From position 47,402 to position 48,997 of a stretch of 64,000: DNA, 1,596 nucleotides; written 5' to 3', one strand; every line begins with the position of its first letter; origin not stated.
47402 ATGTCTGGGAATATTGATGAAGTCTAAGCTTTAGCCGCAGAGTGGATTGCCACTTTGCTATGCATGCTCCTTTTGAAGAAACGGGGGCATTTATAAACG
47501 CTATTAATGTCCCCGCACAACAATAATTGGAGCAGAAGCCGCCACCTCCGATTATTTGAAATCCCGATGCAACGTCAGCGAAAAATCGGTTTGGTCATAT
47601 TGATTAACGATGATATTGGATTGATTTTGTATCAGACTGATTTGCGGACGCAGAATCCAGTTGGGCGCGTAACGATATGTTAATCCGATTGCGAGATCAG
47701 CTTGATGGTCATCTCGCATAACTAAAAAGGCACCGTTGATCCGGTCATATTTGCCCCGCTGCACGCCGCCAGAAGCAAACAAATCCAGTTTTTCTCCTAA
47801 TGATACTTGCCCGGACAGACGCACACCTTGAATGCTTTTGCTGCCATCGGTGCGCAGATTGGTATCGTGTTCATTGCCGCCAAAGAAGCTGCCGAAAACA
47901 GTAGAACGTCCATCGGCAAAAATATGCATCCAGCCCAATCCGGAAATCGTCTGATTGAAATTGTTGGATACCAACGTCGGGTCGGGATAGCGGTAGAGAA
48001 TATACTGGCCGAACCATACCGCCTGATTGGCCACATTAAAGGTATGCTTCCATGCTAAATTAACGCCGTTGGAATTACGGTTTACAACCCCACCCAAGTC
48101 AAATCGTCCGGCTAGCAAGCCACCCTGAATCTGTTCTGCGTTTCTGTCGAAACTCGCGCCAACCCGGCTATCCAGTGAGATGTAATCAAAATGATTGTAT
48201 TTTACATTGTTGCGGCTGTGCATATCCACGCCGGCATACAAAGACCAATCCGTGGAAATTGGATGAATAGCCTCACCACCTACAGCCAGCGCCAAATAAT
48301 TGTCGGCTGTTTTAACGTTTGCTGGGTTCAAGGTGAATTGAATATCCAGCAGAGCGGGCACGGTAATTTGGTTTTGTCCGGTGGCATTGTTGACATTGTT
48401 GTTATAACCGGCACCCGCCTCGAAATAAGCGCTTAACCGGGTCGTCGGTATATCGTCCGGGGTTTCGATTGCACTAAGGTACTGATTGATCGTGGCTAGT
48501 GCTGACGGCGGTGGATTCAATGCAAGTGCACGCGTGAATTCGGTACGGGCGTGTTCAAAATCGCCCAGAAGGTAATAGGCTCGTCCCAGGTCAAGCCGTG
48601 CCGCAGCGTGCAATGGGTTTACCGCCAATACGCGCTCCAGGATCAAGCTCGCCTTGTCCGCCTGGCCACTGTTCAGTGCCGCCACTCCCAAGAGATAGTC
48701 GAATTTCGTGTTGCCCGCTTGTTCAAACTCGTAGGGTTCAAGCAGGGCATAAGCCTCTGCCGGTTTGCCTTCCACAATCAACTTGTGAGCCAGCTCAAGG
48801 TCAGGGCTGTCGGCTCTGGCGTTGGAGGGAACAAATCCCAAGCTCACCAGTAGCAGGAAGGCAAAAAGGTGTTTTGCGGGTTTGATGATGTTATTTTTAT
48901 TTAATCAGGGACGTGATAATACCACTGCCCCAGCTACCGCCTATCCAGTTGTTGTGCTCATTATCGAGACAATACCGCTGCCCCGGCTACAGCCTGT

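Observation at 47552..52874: Type XI secretion (Slam/DUF560)-like locus with a FecR-domain cargo, an HTH regulator and a divergent operon of four small proteins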

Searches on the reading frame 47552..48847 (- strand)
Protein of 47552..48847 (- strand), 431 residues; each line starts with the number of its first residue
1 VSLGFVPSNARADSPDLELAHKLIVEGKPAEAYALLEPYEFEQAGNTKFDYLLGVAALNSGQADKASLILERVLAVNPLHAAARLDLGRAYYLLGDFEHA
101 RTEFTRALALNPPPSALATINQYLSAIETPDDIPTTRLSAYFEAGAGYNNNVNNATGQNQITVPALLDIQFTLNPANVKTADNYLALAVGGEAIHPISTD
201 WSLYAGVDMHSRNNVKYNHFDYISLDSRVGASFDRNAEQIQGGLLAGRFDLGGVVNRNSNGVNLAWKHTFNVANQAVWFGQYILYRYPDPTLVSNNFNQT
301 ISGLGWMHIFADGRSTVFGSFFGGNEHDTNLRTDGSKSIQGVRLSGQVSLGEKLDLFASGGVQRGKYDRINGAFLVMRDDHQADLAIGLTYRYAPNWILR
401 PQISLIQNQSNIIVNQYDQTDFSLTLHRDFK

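Call 3: search_protein_families(library=pfam, proteins=[window:47552-48847:-], max_evalue=0.1)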
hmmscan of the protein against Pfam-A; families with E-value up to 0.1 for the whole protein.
window:47552-48847:- (431 aa): 20 families
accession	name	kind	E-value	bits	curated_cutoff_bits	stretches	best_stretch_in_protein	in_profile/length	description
PF14559.12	TPR_19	-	3.7e-11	43.6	25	2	58-116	2-60/68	Tetratricopeptide repeat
PF07719.23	TPR_2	-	6.6e-10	38.8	27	1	83-112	3-32/34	Tetratricopeptide repeat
PF13432.12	TPR_16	-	1.2e-09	38.9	32.7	1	51-112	1-62/65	Tetratricopeptide repeat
PF13371.12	TPR_9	-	5.5e-09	36.3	35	1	56-121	4-69/73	Tetratricopeptide repeat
PF04575.19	SlipAM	-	2.4e-07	31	22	1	144-430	7-288/288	Surface lipoprotein assembly modifier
PF13428.12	TPR_14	-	4e-07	30.5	23.5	2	82-114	2-34/44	Tetratricopeptide repeat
PF13181.12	TPR_8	-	1.1e-06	28.8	25.7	1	83-112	3-32/34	Tetratricopeptide repeat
PF00515.34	TPR_1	-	1.5e-06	28.2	27.8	1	82-112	2-32/34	Tetratricopeptide repeat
PF13424.12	TPR_12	-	4.9e-05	23.9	30.1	1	64-110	20-74/77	Tetratricopeptide repeat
PF07721.20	TPR_4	-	5e-05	24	27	1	81-102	1-22/26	Tetratricopeptide repeat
PF13174.12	TPR_6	-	0.00059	20.8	26.3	0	83-112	2-31/33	Tetratricopeptide repeat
PF13414.12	TPR_11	-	0.0018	18.3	26.8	1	88-112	1-25/42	TPR repeat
PF12895.13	ANAPC3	-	0.003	18.2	27.2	0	60-107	2-49/82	Anaphase-promoting complex, cyclosome, subunit 3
PF13431.12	TPR_17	-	0.0037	17.9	24.4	0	70-98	2-30/34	Tetratricopeptide repeat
PF25060.1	ARM_TT21_2nd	-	0.0093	15.9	27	1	62-113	203-254/270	Tetratricopeptide repeat protein 21 second ARM domain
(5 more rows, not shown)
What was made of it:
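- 47558..48439 (-): 14-stranded beta-barrel of the OMP (residues 137-430). The SlipAM match covers residues 144-430 (call 3).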

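Call 4: search_protein_families(library=ncbifam, proteins=[window:47552-48847:-], max_evalue=0.1)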
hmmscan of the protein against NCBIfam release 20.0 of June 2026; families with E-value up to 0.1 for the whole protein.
window:47552-48847:- (431 aa): 11 families
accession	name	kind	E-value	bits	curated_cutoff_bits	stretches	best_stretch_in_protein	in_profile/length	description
TIGR02917.1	PEP_TPR_lipo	equivalog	2.6e-10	38.9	312.2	1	19-124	335-442/899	XrtA/PEP-CTERM system TPR-repeat protein PrsT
NF040959.1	MamA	equivalog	5.4e-09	35.8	200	1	19-112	43-136/204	magnetosome protein MamA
NF047507.1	TPR_BatC_Lepto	exception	5.6e-05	22.7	175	1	48-113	59-128/214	TPR repeat-containing protein BatC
NF052415.1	T3SS_chap_SctY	equivalog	0.0002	21.8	70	1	22-109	15-105/106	type III secretion apparatus assembly chaperone SctY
TIGR02521.1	type_IV_pilW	equivalog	0.00027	20.5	154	1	47-112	31-96/234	type IV pilus biogenesis/stability protein PilW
NF008520.0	PRK11447.1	equivalog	0.00037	18.4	858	1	17-106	577-662/1157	cellulose synthase complex outer membrane protein BcsC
NF033758.1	gliding_GltE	equivalog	0.00072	18.6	225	1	40-117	244-326/411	adventurous gliding motility TPR repeat lipoprotein GltE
NF047371.1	FlcA_CTERM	equivalog_domain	0.014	13.9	300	1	60-154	326-421/646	periplasmic flagellar collar protein FlcA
TIGR02552.1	LcrH_SycD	equivalog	0.017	14.8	104.8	1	26-120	31-125/136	SycD/LcrH family type III secretion system chaperone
TIGR03302.1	OM_YfiO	subfamily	0.018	14.6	81.4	1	51-125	37-113/239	outer membrane protein assembly factor BamD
TIGR00540.1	TPR_hemY_coli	hypoth_equivalog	0.049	12.4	142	1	19-125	267-370/385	heme biosynthesis-associated TPR protein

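Call 18: find_homologous_proteins(query=window:47552-48847:-, max_evalue=0.001)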
Query window:47552-48847:- (431 aa): 240 proteins with E <= 0.001 among 8000 candidates; the best 120 are listed.
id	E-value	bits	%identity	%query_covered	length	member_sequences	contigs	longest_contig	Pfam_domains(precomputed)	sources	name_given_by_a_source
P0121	4.6e-289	976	100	100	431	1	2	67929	PF14559.13,PF13371.13,PF04575.20,PF00515.35,PF13432.13,PF13428.13,PF13181.13,PF07719.24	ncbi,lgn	-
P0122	1.5e-232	790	81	100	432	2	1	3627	PF14559.13,PF13371.13,PF13432.13,PF13181.13,PF07719.24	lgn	-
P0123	1.4e-229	780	81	100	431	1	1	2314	PF14559.13,PF13371.13,PF13432.13,PF13181.13,PF07719.24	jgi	jgi:tetratricopeptide (TPR) repeat protein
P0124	2.0e-229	780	80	100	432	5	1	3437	PF14559.13,PF13371.13,PF13432.13,PF13428.13,PF07719.24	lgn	-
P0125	9.1e-227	771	79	100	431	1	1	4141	PF14559.13,PF13371.13,PF13432.13,PF07719.24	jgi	jgi:tetratricopeptide (TPR) repeat protein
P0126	5.0e-226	768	79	100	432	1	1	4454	PF07721.21,PF14559.13,PF13371.13,PF13432.13,PF13428.13,PF13181.13,PF07719.24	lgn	-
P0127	5.9e-226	768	79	100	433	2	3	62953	PF14559.13,PF13371.13,PF13432.13,PF13181.13,PF07719.24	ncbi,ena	-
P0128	1.5e-225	767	79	100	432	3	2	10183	PF14559.13,PF13371.13,PF13432.13,PF13181.13,PF07719.24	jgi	jgi:outer membrane protein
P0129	7.7e-224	761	77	100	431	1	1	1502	PF14559.13,PF13371.13,PF13432.13,PF13181.13,PF07719.24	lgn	-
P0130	1.4e-222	757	78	100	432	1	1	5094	PF14559.13,PF13371.13,PF04575.20,PF13432.13,PF07719.24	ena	-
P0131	3.0e-221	753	77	100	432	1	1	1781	PF14559.13,PF13371.13,PF13432.13,PF13181.13,PF07719.24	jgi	jgi:tetratricopeptide (TPR) repeat protein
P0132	1.7e-220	750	76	100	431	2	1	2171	PF14559.13,PF13371.13,PF04575.20,PF13432.13,PF07719.24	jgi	jgi:tetratricopeptide (TPR) repeat protein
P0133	3.5e-220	749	76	100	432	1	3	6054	PF14559.13,PF13371.13,PF13432.13,PF13181.13,PF07719.24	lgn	-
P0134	4.3e-219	746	76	100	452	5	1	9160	PF14559.13,PF13371.13,PF13432.13,PF13181.13,PF07719.24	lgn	-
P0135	3.0e-217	739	76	100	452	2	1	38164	PF14559.13,PF13371.13,PF13432.13,PF13181.13,PF07719.24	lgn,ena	-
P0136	2.2e-216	737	76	99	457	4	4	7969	PF14559.13,PF13371.13,PF04575.20,PF13432.13,PF13428.13,PF13181.13,PF07719.24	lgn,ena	-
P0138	2.0e-214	730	73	100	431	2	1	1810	PF14559.13,PF13371.13,PF04575.20,PF13432.13,PF07719.24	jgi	jgi:tetratricopeptide (TPR) repeat protein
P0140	1.2e-210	718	74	100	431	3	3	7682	PF14559.13,PF13371.13,PF04575.20,PF13432.13,PF13428.13,PF13181.13,PF07719.24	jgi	jgi:tetratricopeptide (TPR) repeat protein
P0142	8.9e-210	715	74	99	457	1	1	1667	PF14559.13,PF13371.13,PF04575.20,PF13432.13,PF13428.13,PF13181.13,PF07719.24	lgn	-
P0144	5.9e-209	712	74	100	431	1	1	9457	PF14559.13,PF13371.13,PF04575.20,PF13432.13,PF13181.13,PF07719.24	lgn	-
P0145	9.5e-209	711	74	100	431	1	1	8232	PF07721.21,PF14559.13,PF13371.13,PF04575.20,PF13432.13,PF13428.13,PF07719.24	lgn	-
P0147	1.6e-206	704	72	99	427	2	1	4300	PF14559.13,PF13371.13,PF04575.20,PF00515.35,PF13432.13,PF13428.13,PF13181.13,PF07719.24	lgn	-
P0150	3.4e-204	696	73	99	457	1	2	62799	PF14559.13,PF13371.13,PF04575.20,PF13432.13,PF13181.13,PF07719.24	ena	-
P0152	4.9e-198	676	69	100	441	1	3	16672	PF07721.21,PF14559.13,PF13371.13,PF04575.20,PF13432.13,PF13181.13,PF07719.24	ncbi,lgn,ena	-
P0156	4.9e-196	670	68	100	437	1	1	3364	PF14559.13,PF04575.20,PF13432.13,PF13181.13,PF07719.24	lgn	-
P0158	8.7e-195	665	68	100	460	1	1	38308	PF14559.13,PF04575.20,PF13432.13,PF07719.24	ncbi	-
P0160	1.1e-192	659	69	100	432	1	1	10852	PF14559.13,PF04575.20,PF13432.13,PF07719.24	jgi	jgi:tetratricopeptide (TPR) repeat protein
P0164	5.6e-183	627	65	100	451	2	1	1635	PF07721.21,PF14559.13,PF13371.13,PF04575.20,PF13432.13,PF13428.13,PF13181.13,PF07719.24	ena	-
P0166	3.1e-172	591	61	100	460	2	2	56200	PF14559.13,PF13371.13,PF04575.20,PF00515.35,PF13432.13,PF13428.13,PF13181.13,PF07719.24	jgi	-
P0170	2.5e-169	582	60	100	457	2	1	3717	PF14559.13,PF13371.13,PF04575.20,PF00515.35,PF13432.13,PF13428.13,PF13181.13,PF07719.24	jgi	jgi:tetratricopeptide (TPR) repeat protein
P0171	2.1e-168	579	64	97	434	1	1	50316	PF13431.13,PF13414.13,PF04575.20,PF13428.13,PF14559.13,PF13371.13,PF00515.35,PF13424.13,PF13432.13,PF13181.13,PF07719.24,PF13174.13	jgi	jgi:tetratricopeptide (TPR) repeat protein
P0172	1.0e-167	576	61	97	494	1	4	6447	PF14559.13,PF13371.13,PF04575.20,PF13432.13,PF07719.24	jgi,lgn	jgi:tetratricopeptide (TPR) repeat protein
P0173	3.1e-167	575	68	88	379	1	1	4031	PF14559.13,PF13371.13,PF04575.20,PF13432.13,PF07719.24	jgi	jgi:hypothetical protein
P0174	2.8e-164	565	61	92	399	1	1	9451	PF14559.13,PF13371.13,PF04575.20,PF13432.13,PF13428.13,PF13181.13,PF07719.24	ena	-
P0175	5.2e-161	554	59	97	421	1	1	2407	PF14559.13,PF13371.13,PF04575.20,PF13432.13,PF13428.13,PF07719.24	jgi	jgi:hypothetical protein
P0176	1.4e-158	546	59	97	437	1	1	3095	PF14559.13,PF13371.13,PF04575.20,PF00515.35,PF13432.13,PF13428.13,PF13181.13,PF07719.24,PF13174.13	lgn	-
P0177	4.6e-157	541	57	100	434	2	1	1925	PF14559.13,PF13371.13,PF04575.20,PF00515.35,PF13432.13,PF13428.13,PF13181.13,PF07719.24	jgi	jgi:hypothetical protein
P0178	4.9e-157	541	57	100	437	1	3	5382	PF04575.20,PF13432.13,PF07719.24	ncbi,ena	-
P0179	6.1e-157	541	56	100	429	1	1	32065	PF14559.13,PF13371.13,PF04575.20,PF13432.13,PF07719.24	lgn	-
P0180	2.4e-156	539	58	95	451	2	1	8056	PF14559.13,PF13371.13,PF04575.20,PF00515.35,PF13432.13,PF13181.13,PF07719.24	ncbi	-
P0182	1.1e-147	510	56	97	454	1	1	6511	PF14559.13,PF04575.20,PF13432.13,PF07719.24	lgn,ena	-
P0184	4.8e-147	508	54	100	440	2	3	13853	PF14559.13,PF04575.20,PF07719.24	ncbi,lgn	-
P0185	1.3e-141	490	52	100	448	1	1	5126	PF14559.13,PF04575.20,PF07719.24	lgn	-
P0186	9.8e-130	451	50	100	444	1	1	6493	PF07721.21,PF14559.13,PF13371.13,PF04575.20,PF00515.35,PF13432.13,PF13428.13,PF13181.13,PF07719.24,PF13174.13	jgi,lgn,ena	-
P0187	8.1e-126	438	48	100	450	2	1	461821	PF07721.21,PF14559.13,PF13371.13,PF13505.13,PF04575.20,PF00515.35,PF13432.13,PF13428.13,PF13181.13,PF07719.24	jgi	-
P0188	3.7e-125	436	48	97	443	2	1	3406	PF14559.13,PF13371.13,PF04575.20,PF00515.35,PF13432.13,PF13428.13,PF13181.13,PF07719.24,PF13174.13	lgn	-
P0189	1.6e-124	434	49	100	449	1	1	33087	PF07721.21,PF14559.13,PF13371.13,PF04575.20,PF00515.35,PF13424.13,PF13432.13,PF13428.13,PF13181.13,PF07719.24,PF13174.13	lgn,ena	-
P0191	1.1e-123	431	48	100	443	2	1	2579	PF14559.13,PF13371.13,PF04575.20,PF13432.13,PF13428.13,PF07719.24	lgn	-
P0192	6.6e-121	422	48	96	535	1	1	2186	PF14559.13,PF13371.13,PF04575.20,PF00515.35,PF13432.13,PF07719.24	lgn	-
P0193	7.7e-121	422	48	98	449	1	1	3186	PF07721.21,PF14559.13,PF13371.13,PF04575.20,PF00515.35,PF13432.13,PF13428.13,PF13181.13,PF07719.24,PF13174.13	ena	-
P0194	1.1e-120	421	47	99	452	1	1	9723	PF07721.21,PF14559.13,PF13371.13,PF04575.20,PF00515.35,PF13432.13,PF13428.13,PF13181.13,PF07719.24,PF13174.13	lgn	-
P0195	1.4e-118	414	47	96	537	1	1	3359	PF07721.21,PF14559.13,PF13371.13,PF04575.20,PF00515.35,PF13432.13,PF07719.24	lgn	-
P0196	3.3e-116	407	47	100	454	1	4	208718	PF07721.21,PF14559.13,PF13371.13,PF04575.20,PF00515.35,PF13432.13,PF13428.13,PF13181.13,PF07719.24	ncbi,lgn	-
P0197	3.8e-116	406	47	96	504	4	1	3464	PF14559.13,PF13371.13,PF16918.12,PF04575.20,PF00515.35,PF13432.13,PF13428.13,PF07719.24,PF13174.13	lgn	-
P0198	1.3e-115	405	46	97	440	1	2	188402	PF14559.13,PF13371.13,PF04575.20,PF00515.35,PF13432.13,PF13428.13,PF07719.24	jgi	jgi:tetratricopeptide (TPR) repeat protein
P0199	3.3e-114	400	46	97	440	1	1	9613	PF14559.13,PF13371.13,PF04575.20,PF00515.35,PF13432.13,PF13428.13,PF07719.24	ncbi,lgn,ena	-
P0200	3.3e-114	400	46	97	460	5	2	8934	PF14559.13,PF13371.13,PF04575.20,PF00515.35,PF13432.13,PF13428.13,PF07719.24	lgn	-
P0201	3.3e-114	400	45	100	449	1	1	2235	PF14559.13,PF13371.13,PF04575.20,PF00515.35,PF13432.13,PF13428.13,PF13181.13,PF07719.24,PF13174.13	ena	-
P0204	5.8e-114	399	45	99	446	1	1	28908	PF14559.13,PF13371.13,PF16918.12,PF04575.20,PF00515.35,PF12895.14,PF13432.13,PF13428.13,PF13181.13,PF07719.24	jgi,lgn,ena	-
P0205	7.3e-114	399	48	96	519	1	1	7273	PF14559.13,PF13371.13,PF16918.12,PF04575.20,PF00515.35,PF13432.13,PF13181.13,PF07719.24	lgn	-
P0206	1.3e-113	398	48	96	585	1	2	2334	PF14559.13,PF13371.13,PF04575.20,PF13432.13,PF07719.24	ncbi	-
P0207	2.6e-113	397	45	99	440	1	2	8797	PF14559.13,PF13371.13,PF04575.20,PF00515.35,PF13432.13,PF13428.13,PF07719.24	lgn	-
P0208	3.7e-113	397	45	97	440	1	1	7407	PF14559.13,PF13371.13,PF04575.20,PF00515.35,PF13432.13,PF13428.13,PF13181.13,PF07719.24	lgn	-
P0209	3.9e-113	396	47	96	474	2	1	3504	PF14559.13,PF13371.13,PF16918.12,PF04575.20,PF12895.14,PF13432.13,PF13428.13,PF07719.24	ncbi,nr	ncbi:MAG: tetratricopeptide repeat protein [Gallionella sp.]|nr:tetratricopeptide repeat protein [Ga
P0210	1.6e-112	394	46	96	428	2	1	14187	PF14559.13,PF13371.13,PF04575.20,PF00515.35,PF13432.13,PF13181.13,PF07719.24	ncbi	-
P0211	1.5e-111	391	46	97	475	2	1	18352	PF14559.13,PF13371.13,PF16918.12,PF04575.20,PF00515.35,PF13432.13,PF13428.13,PF13181.13,PF07719.24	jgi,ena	-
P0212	5.3e-111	389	46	97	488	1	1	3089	PF14559.13,PF13371.13,PF04575.20,PF00515.35,PF13432.13,PF13428.13,PF13181.13,PF07719.24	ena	-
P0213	5.6e-110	386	44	97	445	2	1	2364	PF07721.21,PF14559.13,PF13371.13,PF04575.20,PF00515.35,PF13432.13,PF13428.13,PF13181.13,PF07719.24,PF13174.13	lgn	-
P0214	2.9e-109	384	46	96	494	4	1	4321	PF14559.13,PF13371.13,PF04575.20,PF00515.35,PF13432.13,PF13428.13,PF07719.24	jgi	jgi:hypothetical protein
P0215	5.2e-108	380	47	97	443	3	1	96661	PF14559.13,PF13371.13,PF04575.20,PF00515.35,PF12895.14,PF13424.13,PF13432.13,PF13428.13,PF13181.13,PF07719.24,PF13174.13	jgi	jgi:tetratricopeptide (TPR) repeat protein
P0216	9.5e-108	379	45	98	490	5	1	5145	PF14559.13,PF13371.13,PF16918.12,PF04575.20,PF00515.35,PF13432.13,PF13428.13,PF07719.24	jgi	jgi:hypothetical protein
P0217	1.7e-107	378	44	96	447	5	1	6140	PF14559.13,PF04575.20,PF13432.13,PF13428.13,PF07719.24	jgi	jgi:tetratricopeptide (TPR) repeat protein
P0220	2.8e-106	374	43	99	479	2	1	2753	PF14559.13,PF13371.13,PF16918.12,PF04575.20,PF00515.35,PF13432.13,PF13428.13,PF07719.24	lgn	-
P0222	1.6e-104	368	44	95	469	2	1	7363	PF14559.13,PF13371.13,PF04575.20,PF13432.13,PF13428.13,PF07719.24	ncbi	-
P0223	3.6e-103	364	44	95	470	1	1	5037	PF14559.13,PF13371.13,PF04575.20,PF13432.13,PF13428.13,PF07719.24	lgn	-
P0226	2.4e-102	361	44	96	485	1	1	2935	PF14559.13,PF13371.13,PF16918.12,PF04575.20,PF00515.35,PF13424.13,PF13432.13,PF13428.13,PF07719.24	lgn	-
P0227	1.3e-101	359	44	96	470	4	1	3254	PF14559.13,PF13371.13,PF04575.20,PF13432.13,PF10082.16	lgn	-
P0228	9.5e-101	356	43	95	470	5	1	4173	PF14559.13,PF13371.13,PF04575.20,PF13432.13,PF13428.13,PF07719.24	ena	-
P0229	8.7e-100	353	42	96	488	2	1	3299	PF14559.13,PF13371.13,PF04575.20,PF13432.13,PF13428.13,PF07719.24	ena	-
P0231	1.9e-98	348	43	97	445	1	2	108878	PF14559.13,PF13371.13,PF13505.13,PF04575.20,PF13432.13,PF10082.16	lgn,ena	-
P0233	6.1e-98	346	43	96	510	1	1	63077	PF14559.13,PF13371.13,PF04575.20,PF13432.13,PF13428.13,PF07719.24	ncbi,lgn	-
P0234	1.9e-97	345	43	96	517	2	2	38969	PF14559.13,PF13371.13,PF04575.20,PF00515.35,PF13432.13,PF13428.13,PF07719.24,PF13174.13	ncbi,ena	-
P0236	2.3e-96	341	41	99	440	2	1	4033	PF14559.13,PF04575.20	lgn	-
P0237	6.1e-96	340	40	99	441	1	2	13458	PF14559.13,PF04575.20,PF07719.24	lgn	-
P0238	8.3e-96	339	41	97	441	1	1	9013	PF14559.13,PF13371.13,PF04575.20,PF07719.24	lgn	-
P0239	7.2e-95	336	42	99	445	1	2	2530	PF07721.21,PF14559.13,PF13371.13,PF11059.15,PF04575.20,PF12895.14,PF13432.13,PF13428.13,PF07719.24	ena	-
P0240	9.7e-94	333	41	96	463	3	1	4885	PF14559.13,PF13371.13,PF16918.12,PF04575.20,PF00515.35,PF13432.13,PF13428.13,PF07719.24,PF13174.13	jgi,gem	-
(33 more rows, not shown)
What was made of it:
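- On T11SS / Slam outer-membrane protein (DUF560, PF04575): Many homologues also carry PF04575 (call 18).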
